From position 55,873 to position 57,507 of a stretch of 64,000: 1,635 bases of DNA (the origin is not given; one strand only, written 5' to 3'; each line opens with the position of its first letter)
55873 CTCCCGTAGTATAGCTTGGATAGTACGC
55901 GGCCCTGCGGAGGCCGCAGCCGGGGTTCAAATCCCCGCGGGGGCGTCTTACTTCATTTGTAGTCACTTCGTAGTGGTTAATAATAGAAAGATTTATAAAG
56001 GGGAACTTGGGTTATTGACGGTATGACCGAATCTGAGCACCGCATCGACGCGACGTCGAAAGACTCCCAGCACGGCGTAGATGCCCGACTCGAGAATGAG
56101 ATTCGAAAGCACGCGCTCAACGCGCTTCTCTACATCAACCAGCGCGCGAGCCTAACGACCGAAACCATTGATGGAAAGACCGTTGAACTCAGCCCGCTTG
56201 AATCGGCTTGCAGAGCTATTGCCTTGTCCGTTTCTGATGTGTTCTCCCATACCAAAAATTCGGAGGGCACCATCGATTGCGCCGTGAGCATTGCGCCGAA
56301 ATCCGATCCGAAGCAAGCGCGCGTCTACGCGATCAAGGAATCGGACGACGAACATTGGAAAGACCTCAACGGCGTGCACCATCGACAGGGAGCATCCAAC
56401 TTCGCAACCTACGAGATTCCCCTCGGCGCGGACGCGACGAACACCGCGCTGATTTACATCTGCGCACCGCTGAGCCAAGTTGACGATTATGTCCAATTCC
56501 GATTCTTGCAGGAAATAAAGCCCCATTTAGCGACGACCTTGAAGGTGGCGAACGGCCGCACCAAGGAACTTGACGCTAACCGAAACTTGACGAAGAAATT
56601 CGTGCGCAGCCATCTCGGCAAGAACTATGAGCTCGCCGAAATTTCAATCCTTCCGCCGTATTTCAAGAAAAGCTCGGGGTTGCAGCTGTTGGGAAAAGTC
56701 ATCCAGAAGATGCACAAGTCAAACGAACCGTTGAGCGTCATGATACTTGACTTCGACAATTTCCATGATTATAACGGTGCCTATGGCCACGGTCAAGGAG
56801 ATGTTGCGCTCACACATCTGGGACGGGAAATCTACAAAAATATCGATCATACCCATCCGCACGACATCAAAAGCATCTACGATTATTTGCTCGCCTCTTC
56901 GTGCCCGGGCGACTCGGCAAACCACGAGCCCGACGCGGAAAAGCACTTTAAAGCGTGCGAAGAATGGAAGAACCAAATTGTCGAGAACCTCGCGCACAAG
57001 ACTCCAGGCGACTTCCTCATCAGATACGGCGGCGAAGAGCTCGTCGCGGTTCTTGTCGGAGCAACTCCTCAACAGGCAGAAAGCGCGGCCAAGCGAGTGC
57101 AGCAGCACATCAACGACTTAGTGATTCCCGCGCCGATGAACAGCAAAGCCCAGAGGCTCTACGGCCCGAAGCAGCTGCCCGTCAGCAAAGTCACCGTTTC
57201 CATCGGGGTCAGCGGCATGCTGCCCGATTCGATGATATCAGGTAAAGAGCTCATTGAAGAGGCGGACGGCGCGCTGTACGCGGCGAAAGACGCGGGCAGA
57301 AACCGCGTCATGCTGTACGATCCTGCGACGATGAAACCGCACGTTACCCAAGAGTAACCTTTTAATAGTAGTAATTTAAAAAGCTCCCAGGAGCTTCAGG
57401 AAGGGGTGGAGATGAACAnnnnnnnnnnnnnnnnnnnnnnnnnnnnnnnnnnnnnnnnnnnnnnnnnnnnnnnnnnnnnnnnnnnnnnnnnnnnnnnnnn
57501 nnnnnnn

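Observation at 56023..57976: GGDEF cyclase plus a degenerate GGDEF partner in an archaeal genomic context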

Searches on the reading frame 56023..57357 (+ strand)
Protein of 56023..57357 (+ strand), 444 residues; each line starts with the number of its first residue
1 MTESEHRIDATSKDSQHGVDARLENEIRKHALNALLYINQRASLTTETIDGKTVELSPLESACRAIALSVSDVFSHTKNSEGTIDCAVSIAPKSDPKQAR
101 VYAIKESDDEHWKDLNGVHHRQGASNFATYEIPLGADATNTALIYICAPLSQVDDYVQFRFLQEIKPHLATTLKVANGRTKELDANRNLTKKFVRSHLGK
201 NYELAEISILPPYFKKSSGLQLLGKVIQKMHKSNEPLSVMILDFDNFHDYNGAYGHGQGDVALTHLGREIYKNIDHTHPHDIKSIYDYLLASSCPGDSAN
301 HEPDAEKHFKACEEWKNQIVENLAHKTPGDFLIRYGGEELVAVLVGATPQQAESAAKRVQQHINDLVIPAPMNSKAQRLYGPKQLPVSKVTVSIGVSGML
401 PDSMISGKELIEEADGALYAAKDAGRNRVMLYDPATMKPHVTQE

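Call 4: search_protein_families(library=pfam, proteins=[window:56023-57357:+], max_evalue=0.01)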
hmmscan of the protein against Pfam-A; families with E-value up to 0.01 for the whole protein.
window:56023-57357:+ (444 aa): 1 family
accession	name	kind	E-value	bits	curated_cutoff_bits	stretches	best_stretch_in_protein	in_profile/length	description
PF00990.26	GGDEF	-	1e-25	90.8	23.8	2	326-428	72-161/161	Diguanylate cyclase, GGDEF domain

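Call 5: search_protein_families(library=ncbifam, proteins=[window:56023-57357:+], max_evalue=0.01)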
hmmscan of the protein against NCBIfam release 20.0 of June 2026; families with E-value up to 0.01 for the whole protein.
window:56023-57357:+ (444 aa): 17 families
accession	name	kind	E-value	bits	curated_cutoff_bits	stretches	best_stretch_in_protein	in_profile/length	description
TIGR00254.1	GGDEF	domain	6.4e-27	94.3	37.4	2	329-431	77-166/168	diguanylate cyclase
NF007135.0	PRK09581.1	equivalog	5.1e-25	88.2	474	2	330-431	365-454/457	PleD family two-component system response regulator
NF007380.0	PRK09894.1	equivalog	2.7e-23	82.8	256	2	329-436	199-291/296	diguanylate cyclase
NF041606.1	dguan_cyc_DgcA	equivalog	1.9e-22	79.7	370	2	328-431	249-338/340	diguanylate cyclase DgcA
NF038266.1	diguan_SiaD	equivalog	4.2e-18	65.6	290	2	329-429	166-252/252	biofilm regulation diguanylate cyclase SiaD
NF047654.1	DiguCycDgcRLepto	equivalog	3.8e-15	55.6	500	2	329-430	205-294/295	diguanylate cyclase DgcR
NF051473.1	DigCycDgcsShew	equivalog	4.6e-15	55.8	400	2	221-277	151-207/291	diguanylate cyclase DgcS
NF011955.1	PRK15426.1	equivalog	6.1e-14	51.1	408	2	330-433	471-562/564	cellulose biosynthesis regulator diguanylate cyclase DgcQ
NF007599.0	PRK10245.1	equivalog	1.8e-12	46.4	402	1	329-429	282-367/371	diguanylate cyclase AdrA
NF047872.1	GGDEF_GdpS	equivalog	8.3e-12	45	400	2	318-431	247-349/355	GGDEF domain-containing protein GdpS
NF007298.0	PRK09776.1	equivalog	3.7e-11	41.6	1135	1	327-438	754-851/1111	diguanylate cyclase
NF045675.1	PhdiestaseDibA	equivalog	8.6e-11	40.9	980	1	318-433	263-365/623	phosphodiesterase DibA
NF007423.1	PRK09966.1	equivalog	2.6e-10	39.8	325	2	223-276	257-310/390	diguanylate cyclase DgcN/YfiN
NF040885.1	diguan_DgcJ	equivalog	5.4e-09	35.4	500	1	222-274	358-410/493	diguanylate cyclase DgcJ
NF007474.0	PRK10060.1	equivalog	4.3e-08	31.8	782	2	231-275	261-305/663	cyclic di-GMP phosphodiesterase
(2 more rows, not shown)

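Call 6: find_homologous_proteins(query=window:56023-57357:+)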
Query window:56023-57357:+ (444 aa): 805 proteins with E <= 0.001 among 7108 candidates; the best 120 are listed.
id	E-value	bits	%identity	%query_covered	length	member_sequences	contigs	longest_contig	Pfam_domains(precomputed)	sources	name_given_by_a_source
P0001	1.6e-298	1007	100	100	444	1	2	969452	PF00990.27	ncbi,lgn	-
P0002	1.5e-77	279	47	69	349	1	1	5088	-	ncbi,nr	ncbi:diguanylate cyclase, partial [Candidatus Woesearchaeota archaeon]|nr:diguanylate cyclase [Candi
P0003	4.1e-28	116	31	64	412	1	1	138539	PF00990.27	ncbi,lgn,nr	ncbi:GGDEF domain-containing protein [Candidatus Woesearchaeota archaeon]|nr:GGDEF domain-containing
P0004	2.7e-26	110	31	66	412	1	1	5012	PF00990.27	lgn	-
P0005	3.3e-15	74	32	47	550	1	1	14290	PF00672.31,PF02743.25,PF00990.27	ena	-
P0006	3.0e-14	71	31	47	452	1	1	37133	PF00990.27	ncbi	-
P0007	3.6e-14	70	31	45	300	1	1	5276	PF00990.27,PF00072.31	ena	-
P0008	4.9e-14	70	32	47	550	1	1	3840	PF00672.31,PF02743.25,PF00990.27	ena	-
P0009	2.0e-13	68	31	46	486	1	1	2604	PF05231.20,PF00990.27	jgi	jgi:diguanylate cyclase (GGDEF)-like protein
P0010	2.2e-13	68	32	48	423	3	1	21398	PF00990.27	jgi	jgi:diguanylate cyclase (GGDEF)-like protein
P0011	2.2e-13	68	28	47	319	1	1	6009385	PF08448.17,PF00989.32,PF00990.27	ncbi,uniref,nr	ncbi:sensor domain-containing diguanylate cyclase [Janthinobacterium sp. 64]|uniref:sensor domain-co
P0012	3.1e-13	67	32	44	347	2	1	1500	PF22335.2,PF00990.27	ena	-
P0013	3.7e-13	67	29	47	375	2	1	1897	PF01814.29,PF00990.27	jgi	jgi:hemerythrin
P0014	3.8e-13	67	29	58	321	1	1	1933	PF00990.27,PF00027.36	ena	-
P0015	4.6e-13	67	28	47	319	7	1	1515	PF08448.17,PF00989.32,PF00990.27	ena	-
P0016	5.0e-13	67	28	47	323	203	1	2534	PF08448.17,PF00989.32,PF00990.27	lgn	-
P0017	5.7e-13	66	27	48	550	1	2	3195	PF00672.31,PF02743.25,PF00990.27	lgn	-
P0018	6.5e-13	66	28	48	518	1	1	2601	PF02743.25,PF22588.2,PF00990.27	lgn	-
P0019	7.4e-13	66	31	46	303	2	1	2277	PF00990.27,PF00072.31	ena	-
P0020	8.7e-13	66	29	47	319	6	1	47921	PF08448.17,PF00989.32,PF00990.27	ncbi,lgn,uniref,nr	ncbi:sensor domain-containing diguanylate cyclase [Janthinobacterium lividum]|uniref:sensor domain-c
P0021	8.8e-13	66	30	47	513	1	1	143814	PF02743.25,PF22588.2,PF00990.27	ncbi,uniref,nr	ncbi:Diguanylate cyclase [Paraburkholderia ribeironis]|uniref:diguanylate cyclase n=1 Tax=Paraburkho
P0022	1.0e-12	66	28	47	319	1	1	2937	PF08448.17,PF00989.32,PF00990.27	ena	-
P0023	1.2e-12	65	29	45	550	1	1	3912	PF00672.31,PF02743.25,PF00990.27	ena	-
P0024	1.4e-12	65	27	55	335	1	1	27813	PF00990.27,PF00072.31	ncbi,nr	ncbi:MAG: diguanylate cyclase [Gammaproteobacteria bacterium]|nr:diguanylate cyclase [Gammaproteobac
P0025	1.5e-12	65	31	46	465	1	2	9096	PF08447.19,PF00990.27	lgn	-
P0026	1.5e-12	65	30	47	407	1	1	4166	PF24898.3,PF00990.27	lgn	-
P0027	1.5e-12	65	29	50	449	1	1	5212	PF00990.27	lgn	-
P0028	1.6e-12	65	27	65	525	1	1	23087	PF02743.25,PF22588.2,PF00990.27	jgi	jgi:diguanylate cyclase (GGDEF)-like protein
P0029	2.3e-12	64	29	57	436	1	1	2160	PF27543.1,PF00990.27,PF00072.31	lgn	-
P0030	2.9e-12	64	28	47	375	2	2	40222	PF01814.29,PF00990.27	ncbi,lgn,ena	-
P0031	3.0e-12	64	29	46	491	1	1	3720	PF05231.20,PF00990.27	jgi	jgi:diguanylate cyclase (GGDEF)-like protein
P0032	3.0e-12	64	27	61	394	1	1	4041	PF00990.27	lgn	-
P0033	3.0e-12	64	26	70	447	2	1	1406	PF05231.20,PF00990.27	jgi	jgi:diguanylate cyclase (GGDEF)-like protein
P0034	3.1e-12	64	29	45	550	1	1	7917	PF00672.31,PF02743.25,PF00990.27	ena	-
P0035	3.3e-12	64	26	60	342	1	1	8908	PF22335.2,PF00990.27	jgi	jgi:diguanylate cyclase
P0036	3.9e-12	64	27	50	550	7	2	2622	PF00672.31,PF02743.25,PF00990.27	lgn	-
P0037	4.0e-12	64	26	60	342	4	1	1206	PF22335.2,PF00990.27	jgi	jgi:diguanylate cyclase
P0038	5.3e-12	63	29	46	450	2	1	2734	PF05231.20,PF00990.27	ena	-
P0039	5.6e-12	63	29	46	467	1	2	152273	PF05231.20,PF00990.27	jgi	jgi:diguanylate cyclase (GGDEF)-like protein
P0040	6.4e-12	63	29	46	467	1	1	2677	PF05231.20,PF00990.27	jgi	-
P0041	6.9e-12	63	29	46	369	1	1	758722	PF00990.27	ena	-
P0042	6.9e-12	63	29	47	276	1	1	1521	PF00990.27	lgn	-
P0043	7.2e-12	63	29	45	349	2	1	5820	PF00990.27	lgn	-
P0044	7.6e-12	63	30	45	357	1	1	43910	PF00990.27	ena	-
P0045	7.8e-12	63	29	47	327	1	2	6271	PF00990.27,PF00027.36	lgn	-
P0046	8.5e-12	63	45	25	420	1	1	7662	PF00498.32,PF16697.11,PF00990.27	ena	-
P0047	8.9e-12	62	30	48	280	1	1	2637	PF22335.2,PF00990.27,PF00027.36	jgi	-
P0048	1.2e-11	62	24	53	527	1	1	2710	PF13185.13,PF01590.33,PF13492.13,PF00990.27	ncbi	-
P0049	1.2e-11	62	27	59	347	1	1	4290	PF22335.2,PF00990.27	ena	-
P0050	1.5e-11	62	28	46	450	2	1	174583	PF05231.20,PF00990.27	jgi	jgi:diguanylate cyclase (GGDEF)-like protein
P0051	1.7e-11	62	30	45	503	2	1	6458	PF22588.2,PF00990.27,PF17853.7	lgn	-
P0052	2.0e-11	61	31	45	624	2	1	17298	PF07695.18,PF00990.27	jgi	-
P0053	2.0e-11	61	31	54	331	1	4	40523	PF00990.27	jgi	-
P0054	2.1e-11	61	30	43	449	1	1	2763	PF00990.27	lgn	-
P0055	2.1e-11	61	31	54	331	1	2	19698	PF00990.27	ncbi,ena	-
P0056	2.1e-11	61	32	48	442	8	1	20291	PF00990.27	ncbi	-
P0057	2.9e-11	61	28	52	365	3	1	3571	PF13185.13,PF01590.33,PF13492.13,PF00990.27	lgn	-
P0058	3.1e-11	61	41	23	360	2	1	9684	PF00990.27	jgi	jgi:diguanylate cyclase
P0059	3.8e-11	60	30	47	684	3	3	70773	PF13185.13,PF01590.33,PF00990.27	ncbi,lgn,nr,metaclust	ncbi:MAG: hypothetical protein APR63_06930 [Desulfuromonas sp. SDB]|nr:MAG: hypothetical protein APR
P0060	3.9e-11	60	30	52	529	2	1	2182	PF00990.27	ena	-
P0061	4.1e-11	60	28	53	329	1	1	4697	PF00990.27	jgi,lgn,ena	-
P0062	4.5e-11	60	31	48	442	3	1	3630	PF00990.27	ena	-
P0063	4.5e-11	60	31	48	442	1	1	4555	PF00990.27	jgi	jgi:diguanylate cyclase (GGDEF)-like protein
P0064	4.6e-11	60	44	24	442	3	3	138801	PF00990.27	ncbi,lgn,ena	-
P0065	4.9e-11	60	30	54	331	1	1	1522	PF00990.27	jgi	jgi:diguanylate cyclase (GGDEF)-like protein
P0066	5.6e-11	60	28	57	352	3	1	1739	PF00990.27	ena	-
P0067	5.8e-11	60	30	57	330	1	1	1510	PF00990.27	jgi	-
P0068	6.2e-11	60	28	48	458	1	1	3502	PF21118.3,PF24898.3,PF00990.27,PF11563.15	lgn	-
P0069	6.2e-11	60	28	46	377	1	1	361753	PF00990.27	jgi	jgi:diguanylate cyclase (GGDEF)-like protein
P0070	6.5e-11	60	30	45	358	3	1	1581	PF00990.27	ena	-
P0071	6.6e-11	60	28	57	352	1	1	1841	PF00990.27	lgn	-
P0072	7.0e-11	59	29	46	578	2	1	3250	PF13426.14,PF13188.14,PF12860.14,PF08448.17,PF07694.18,PF00989.32,PF00990.27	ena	-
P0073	8.2e-11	59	27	53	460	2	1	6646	PF00990.27,PF00072.31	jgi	-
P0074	9.2e-11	59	29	46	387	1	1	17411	PF01814.29,PF00990.27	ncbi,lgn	-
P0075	9.3e-11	59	39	23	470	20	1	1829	PF08447.19,PF13426.14,PF13188.14,PF08448.17,PF00989.32,PF00990.27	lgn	-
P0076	1.1e-10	59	28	47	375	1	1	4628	PF00990.27,PF00072.31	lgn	-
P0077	1.1e-10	59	39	27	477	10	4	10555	PF05231.20,PF00990.27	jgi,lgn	jgi:diguanylate cyclase (GGDEF)-like protein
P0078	1.1e-10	59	30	57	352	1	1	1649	PF22335.2,PF00990.27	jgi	-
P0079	1.1e-10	59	25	59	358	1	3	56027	PF22335.2,PF00990.27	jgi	jgi:diguanylate cyclase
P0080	1.2e-10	59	28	47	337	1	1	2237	PF00990.27,PF00027.36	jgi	jgi:diguanylate cyclase (GGDEF)-like protein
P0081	1.3e-10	59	27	55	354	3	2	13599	PF00990.27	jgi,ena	-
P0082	1.4e-10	59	25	58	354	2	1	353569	PF00990.27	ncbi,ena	-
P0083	1.4e-10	58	29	47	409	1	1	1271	PF00672.31,PF00990.27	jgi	jgi:diguanylate cyclase (GGDEF)-like protein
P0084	1.5e-10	58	28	48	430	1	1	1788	PF00990.27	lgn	-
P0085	1.5e-10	58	29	44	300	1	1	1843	PF00990.27,PF00072.31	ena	-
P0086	1.6e-10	58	25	59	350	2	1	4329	PF00990.27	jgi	jgi:diguanylate cyclase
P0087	1.8e-10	58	28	47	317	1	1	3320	PF08447.19,PF13426.14,PF08448.17,PF00989.32,PF24898.3,PF00990.27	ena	-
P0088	1.8e-10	58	25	58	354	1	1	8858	PF00990.27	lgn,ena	-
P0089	2.1e-10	58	24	66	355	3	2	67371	PF00990.27,PF00072.31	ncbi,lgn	ncbi:MAG: diguanylate cyclase [Chloroflexi bacterium OHK40]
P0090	2.4e-10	58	30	51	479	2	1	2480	PF08447.19,PF13426.14,PF13188.14,PF08448.17,PF00989.32,PF00990.27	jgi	jgi:diguanylate cyclase (GGDEF)-like protein/PAS domain S-box-containing protein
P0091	2.4e-10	58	30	48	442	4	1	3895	PF00990.27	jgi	-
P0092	2.5e-10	58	30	52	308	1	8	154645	PF00990.27,PF00072.31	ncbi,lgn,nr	ncbi:MAG: diguanylate cyclase [Deltaproteobacteria bacterium]|nr:diguanylate cyclase [Deltaproteobac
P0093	2.7e-10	58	27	59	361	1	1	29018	PF22335.2,PF00990.27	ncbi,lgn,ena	-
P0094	2.9e-10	57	28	48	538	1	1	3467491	PF05228.20,PF00990.27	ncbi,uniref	ncbi:diguanylate cyclase [Halomonas sp. Bachu 37]|uniref:sensor domain-containing diguanylate cyclas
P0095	3.1e-10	57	27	47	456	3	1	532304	PF00990.27,PF00072.31,PF17853.7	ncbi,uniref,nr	ncbi:PleD family two-component system response regulator [Notoacmeibacter marinus]|uniref:PleD famil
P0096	3.1e-10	57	29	47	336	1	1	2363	PF00990.27,PF00027.36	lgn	-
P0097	3.2e-10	57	25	56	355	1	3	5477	PF00990.27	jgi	jgi:diguanylate cyclase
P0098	3.3e-10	57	25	60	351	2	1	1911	PF22335.2,PF00990.27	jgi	jgi:diguanylate cyclase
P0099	3.4e-10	57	29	47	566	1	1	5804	PF00672.31,PF00990.27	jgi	jgi:diguanylate cyclase (GGDEF)-like protein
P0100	3.5e-10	57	41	23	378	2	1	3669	PF01814.29,PF00990.27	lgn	-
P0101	3.6e-10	57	28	47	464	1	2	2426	PF00990.27,PF00072.31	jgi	jgi:diguanylate cyclase (GGDEF)-like protein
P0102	3.6e-10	57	31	46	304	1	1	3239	PF00990.27,PF00072.31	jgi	jgi:diguanylate cyclase (GGDEF)-like protein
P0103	3.7e-10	57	29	45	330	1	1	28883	PF00990.27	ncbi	-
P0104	4.3e-10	57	27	46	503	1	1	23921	PF02743.25,PF22588.2,PF00990.27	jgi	jgi:diguanylate cyclase (GGDEF)-like protein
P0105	4.5e-10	57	27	46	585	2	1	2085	PF00672.31,PF02743.25,PF00990.27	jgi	jgi:diguanylate cyclase (GGDEF)-like protein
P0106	4.6e-10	57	26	63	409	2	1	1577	PF13185.13,PF01590.33,PF00990.27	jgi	jgi:diguanylate cyclase (GGDEF)-like protein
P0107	4.7e-10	57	29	45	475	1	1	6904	PF08447.19,PF00990.27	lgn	-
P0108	4.9e-10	57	28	52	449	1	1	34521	PF00990.27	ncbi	-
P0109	5.3e-10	57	28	47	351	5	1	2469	PF22335.2,PF00990.27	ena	-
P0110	5.3e-10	57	26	51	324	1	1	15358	PF00990.27,PF00027.36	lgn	-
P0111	5.5e-10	57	26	59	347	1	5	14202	PF22335.2,PF00990.27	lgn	-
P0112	5.6e-10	57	25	63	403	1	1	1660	PF01590.33,PF00990.27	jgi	-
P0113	5.7e-10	56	25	58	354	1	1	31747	PF00990.27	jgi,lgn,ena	-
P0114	5.8e-10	56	29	45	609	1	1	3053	PF00990.27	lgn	-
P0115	5.9e-10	56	27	52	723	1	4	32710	PF08447.19,PF13426.14,PF13188.14,PF12860.14,PF08448.17,PF00989.32,PF00990.27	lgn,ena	-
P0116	6.5e-10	56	38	23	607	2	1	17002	PF07695.18,PF00990.27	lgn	-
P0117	7.3e-10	56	26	47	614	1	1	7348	PF02743.25,PF22588.2,PF08448.17,PF00990.27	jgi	jgi:diguanylate cyclase (GGDEF)-like protein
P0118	7.3e-10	56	24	56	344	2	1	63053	PF00990.27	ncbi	-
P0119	7.5e-10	56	27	48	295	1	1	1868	PF00990.27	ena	-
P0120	8.1e-10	56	26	53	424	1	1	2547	PF13426.14,PF08448.17,PF00989.32,PF00990.27,PF17853.7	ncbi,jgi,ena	jgi:diguanylate cyclase (GGDEF)-like protein/PAS domain S-box-containing protein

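Call 7: find_encoding_contigs(protein=window:56023-57357:+, flank=10000)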
Protein window:56023-57357:+ (444 aa): 2 contigs read that carry it; 1 place shown.
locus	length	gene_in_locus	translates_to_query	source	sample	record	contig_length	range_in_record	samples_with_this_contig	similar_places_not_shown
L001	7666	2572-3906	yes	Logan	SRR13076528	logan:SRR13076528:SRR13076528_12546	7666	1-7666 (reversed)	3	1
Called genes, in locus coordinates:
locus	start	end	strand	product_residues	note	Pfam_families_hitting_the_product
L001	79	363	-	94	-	-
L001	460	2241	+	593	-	PF04675:DNA_ligase_A_N, PF01068:DNA_ligase_A_M, PF04679:DNA_ligase_A_C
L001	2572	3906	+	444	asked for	PF00990:GGDEF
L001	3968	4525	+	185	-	-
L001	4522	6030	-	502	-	PF00271:Helicase_C, PF20470:HTH_61 (faint), PF21280:Helicase_dom4_arc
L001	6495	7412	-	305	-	-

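Call 9: find_encoding_contigs(protein=P0003, flank=10000)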
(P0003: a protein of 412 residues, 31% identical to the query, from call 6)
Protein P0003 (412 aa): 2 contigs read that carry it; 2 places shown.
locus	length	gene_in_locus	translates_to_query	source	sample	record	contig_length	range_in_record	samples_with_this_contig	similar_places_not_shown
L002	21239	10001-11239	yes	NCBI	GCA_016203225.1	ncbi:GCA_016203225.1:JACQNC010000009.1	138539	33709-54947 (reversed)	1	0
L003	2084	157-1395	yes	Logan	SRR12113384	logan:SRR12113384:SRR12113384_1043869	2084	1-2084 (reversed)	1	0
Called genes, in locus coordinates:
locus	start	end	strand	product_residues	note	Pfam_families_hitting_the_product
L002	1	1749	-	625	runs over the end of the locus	PF00270:DEAD (faint), PF04851:ResIII (faint), PF06733:DEAD_2, PF13307:Helicase_C_2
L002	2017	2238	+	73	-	PF14947:HTH_45 (weak)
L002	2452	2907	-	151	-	PF08069:Ribosomal_S13_N, PF00312:Ribosomal_S15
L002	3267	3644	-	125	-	-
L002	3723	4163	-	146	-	PF01569:PAP2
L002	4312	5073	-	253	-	PF00590:TP_methylase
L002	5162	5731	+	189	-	-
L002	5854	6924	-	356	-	PF00091:Tubulin, PF12327:FtsZ_C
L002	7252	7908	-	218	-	PF14512:TM1586_NiRdase (faint), PF00881:Nitroreductase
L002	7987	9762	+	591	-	PF04675:DNA_ligase_A_N, PF01068:DNA_ligase_A_M, PF04679:DNA_ligase_A_C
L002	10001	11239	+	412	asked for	PF00990:GGDEF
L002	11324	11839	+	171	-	PF00990:GGDEF (weak)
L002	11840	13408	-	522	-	PF00271:Helicase_C, PF20470:HTH_61 (faint), PF21280:Helicase_dom4_arc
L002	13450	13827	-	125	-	-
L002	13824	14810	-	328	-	PF14321:DUF4382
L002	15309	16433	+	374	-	PF01553:Acyltransferase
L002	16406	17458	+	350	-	PF01210:NAD_Gly3P_dh_N, PF07479:NAD_Gly3P_dh_C, PF20618:GPD_NAD_C_bact (weak)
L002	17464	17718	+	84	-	PF01866:Diphthamide_syn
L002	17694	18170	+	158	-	-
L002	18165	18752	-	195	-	-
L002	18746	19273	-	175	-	PF01864:CarS-like, PF01148:CTP_transf_1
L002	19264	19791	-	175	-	PF01066:CDP-OH_P_transf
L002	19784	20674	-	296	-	PF02811:PHP, PF13263:PHP_C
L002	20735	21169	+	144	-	PF02681:DUF212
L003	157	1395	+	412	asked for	PF00990:GGDEF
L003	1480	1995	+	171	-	PF00990:GGDEF (weak)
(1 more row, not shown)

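Call 10: find_encoding_contigs(protein=P0002, flank=10000)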
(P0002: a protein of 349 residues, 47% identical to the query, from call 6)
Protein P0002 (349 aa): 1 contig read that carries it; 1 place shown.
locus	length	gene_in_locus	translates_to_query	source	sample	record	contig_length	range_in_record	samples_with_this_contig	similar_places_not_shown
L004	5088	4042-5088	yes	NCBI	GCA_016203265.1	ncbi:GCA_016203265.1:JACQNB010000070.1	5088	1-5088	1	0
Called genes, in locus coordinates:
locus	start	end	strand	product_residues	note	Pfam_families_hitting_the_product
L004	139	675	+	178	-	PF00293:NUDIX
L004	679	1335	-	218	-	PF00881:Nitroreductase, PF14512:TM1586_NiRdase (faint), PF00881:Nitroreductase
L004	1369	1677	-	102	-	-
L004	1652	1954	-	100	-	-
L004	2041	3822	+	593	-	PF04675:DNA_ligase_A_N, PF01068:DNA_ligase_A_M, PF04679:DNA_ligase_A_C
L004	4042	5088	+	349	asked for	?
